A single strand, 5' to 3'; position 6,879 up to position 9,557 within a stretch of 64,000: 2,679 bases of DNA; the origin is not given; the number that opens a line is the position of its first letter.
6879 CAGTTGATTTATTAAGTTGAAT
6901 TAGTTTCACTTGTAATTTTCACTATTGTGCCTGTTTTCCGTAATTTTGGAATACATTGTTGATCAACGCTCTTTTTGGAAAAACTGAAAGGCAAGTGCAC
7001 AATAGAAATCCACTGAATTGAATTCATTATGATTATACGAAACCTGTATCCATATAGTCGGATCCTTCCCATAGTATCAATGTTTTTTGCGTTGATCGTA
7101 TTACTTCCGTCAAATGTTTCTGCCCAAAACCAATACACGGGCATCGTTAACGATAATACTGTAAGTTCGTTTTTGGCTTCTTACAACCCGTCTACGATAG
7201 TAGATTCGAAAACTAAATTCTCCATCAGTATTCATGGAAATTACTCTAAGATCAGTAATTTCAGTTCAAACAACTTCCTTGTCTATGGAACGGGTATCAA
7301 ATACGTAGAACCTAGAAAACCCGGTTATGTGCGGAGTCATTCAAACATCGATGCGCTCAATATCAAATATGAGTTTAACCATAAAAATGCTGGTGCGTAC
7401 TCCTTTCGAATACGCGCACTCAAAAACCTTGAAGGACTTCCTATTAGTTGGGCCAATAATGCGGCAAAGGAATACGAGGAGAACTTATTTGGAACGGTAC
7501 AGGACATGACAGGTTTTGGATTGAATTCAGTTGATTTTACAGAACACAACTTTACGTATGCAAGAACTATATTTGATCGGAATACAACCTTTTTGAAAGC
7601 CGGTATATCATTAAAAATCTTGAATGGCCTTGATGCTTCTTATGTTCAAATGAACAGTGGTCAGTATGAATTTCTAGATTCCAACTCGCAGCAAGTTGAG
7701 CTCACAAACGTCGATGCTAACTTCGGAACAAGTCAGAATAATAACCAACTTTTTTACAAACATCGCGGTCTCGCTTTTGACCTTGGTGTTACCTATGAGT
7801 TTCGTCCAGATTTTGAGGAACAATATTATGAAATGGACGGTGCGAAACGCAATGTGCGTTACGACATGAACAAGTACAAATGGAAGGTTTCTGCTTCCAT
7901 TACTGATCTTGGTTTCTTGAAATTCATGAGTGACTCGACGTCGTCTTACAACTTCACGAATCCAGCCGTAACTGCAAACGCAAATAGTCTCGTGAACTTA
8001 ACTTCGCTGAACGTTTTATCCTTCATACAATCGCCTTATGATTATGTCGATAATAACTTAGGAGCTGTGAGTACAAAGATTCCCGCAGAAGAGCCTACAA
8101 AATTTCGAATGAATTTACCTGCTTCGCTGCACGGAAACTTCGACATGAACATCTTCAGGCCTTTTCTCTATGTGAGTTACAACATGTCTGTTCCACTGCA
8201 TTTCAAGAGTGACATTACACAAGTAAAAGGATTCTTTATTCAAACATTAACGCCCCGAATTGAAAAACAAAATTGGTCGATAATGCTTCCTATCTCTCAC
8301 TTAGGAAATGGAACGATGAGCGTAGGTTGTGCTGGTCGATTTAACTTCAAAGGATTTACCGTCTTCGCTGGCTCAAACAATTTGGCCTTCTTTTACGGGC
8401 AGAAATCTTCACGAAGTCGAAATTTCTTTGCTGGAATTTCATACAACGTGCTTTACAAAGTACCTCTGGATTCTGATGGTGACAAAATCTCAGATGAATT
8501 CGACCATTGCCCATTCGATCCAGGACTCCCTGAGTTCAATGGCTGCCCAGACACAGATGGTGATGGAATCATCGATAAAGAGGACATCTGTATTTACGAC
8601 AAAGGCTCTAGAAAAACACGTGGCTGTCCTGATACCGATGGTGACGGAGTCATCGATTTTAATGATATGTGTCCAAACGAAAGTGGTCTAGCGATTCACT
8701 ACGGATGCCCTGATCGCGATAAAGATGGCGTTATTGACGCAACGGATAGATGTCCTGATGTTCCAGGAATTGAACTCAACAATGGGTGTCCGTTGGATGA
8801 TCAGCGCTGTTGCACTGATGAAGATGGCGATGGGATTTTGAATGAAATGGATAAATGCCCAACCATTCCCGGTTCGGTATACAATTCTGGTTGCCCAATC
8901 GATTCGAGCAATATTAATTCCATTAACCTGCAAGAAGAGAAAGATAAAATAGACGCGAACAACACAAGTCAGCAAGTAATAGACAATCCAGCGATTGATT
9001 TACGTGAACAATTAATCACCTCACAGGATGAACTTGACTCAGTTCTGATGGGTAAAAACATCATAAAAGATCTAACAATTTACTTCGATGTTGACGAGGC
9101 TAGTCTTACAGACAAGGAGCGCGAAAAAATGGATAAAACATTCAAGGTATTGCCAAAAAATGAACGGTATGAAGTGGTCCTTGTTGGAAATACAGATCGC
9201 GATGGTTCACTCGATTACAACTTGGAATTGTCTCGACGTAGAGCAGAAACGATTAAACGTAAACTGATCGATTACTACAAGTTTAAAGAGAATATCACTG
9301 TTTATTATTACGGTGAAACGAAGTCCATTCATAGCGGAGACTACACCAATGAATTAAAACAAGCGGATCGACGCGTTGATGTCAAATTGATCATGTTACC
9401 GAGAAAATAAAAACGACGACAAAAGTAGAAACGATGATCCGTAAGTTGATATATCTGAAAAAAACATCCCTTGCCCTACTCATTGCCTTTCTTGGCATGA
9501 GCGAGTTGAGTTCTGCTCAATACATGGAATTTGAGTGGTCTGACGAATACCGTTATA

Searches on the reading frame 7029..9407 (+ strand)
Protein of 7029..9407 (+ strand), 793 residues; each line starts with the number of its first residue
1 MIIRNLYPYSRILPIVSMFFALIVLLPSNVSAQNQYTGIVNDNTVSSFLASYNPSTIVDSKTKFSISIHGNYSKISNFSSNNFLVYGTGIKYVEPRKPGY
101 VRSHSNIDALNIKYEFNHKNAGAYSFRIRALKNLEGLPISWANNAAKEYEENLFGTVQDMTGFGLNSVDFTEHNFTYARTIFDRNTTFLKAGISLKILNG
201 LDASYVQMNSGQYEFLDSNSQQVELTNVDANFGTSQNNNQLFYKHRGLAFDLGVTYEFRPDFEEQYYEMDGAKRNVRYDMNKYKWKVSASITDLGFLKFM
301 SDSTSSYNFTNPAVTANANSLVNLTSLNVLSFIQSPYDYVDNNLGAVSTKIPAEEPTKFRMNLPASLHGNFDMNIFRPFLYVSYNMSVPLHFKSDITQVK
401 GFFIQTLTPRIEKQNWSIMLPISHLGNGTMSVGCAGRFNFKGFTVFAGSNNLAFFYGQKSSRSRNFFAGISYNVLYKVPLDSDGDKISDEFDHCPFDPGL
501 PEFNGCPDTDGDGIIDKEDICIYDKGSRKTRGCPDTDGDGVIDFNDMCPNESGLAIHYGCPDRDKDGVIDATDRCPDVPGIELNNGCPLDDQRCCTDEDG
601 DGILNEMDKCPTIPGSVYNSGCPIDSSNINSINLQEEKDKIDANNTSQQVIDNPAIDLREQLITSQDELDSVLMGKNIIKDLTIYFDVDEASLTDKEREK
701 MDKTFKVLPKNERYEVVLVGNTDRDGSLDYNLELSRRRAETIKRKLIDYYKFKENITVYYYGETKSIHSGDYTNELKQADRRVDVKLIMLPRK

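Call 49: search_protein_families(library=pfam, proteins=[window:7029-9407:+], max_evalue=0.00001)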
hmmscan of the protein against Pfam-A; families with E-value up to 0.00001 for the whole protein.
window:7029-9407:+ (793 aa): 3 families
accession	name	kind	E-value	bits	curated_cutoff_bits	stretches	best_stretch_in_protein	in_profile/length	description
PF18990.6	DUF5723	-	1.7e-24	87.6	26.8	1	78-449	28-375/376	Family of unknown function (DUF5723)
PF00691.25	OmpA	-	3e-13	50.4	27.2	1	685-771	1-89/98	OmpA family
PF02412.23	TSP_3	-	2.1e-10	40.5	25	0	594-614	12-32/36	Thrombospondin type 3 repeat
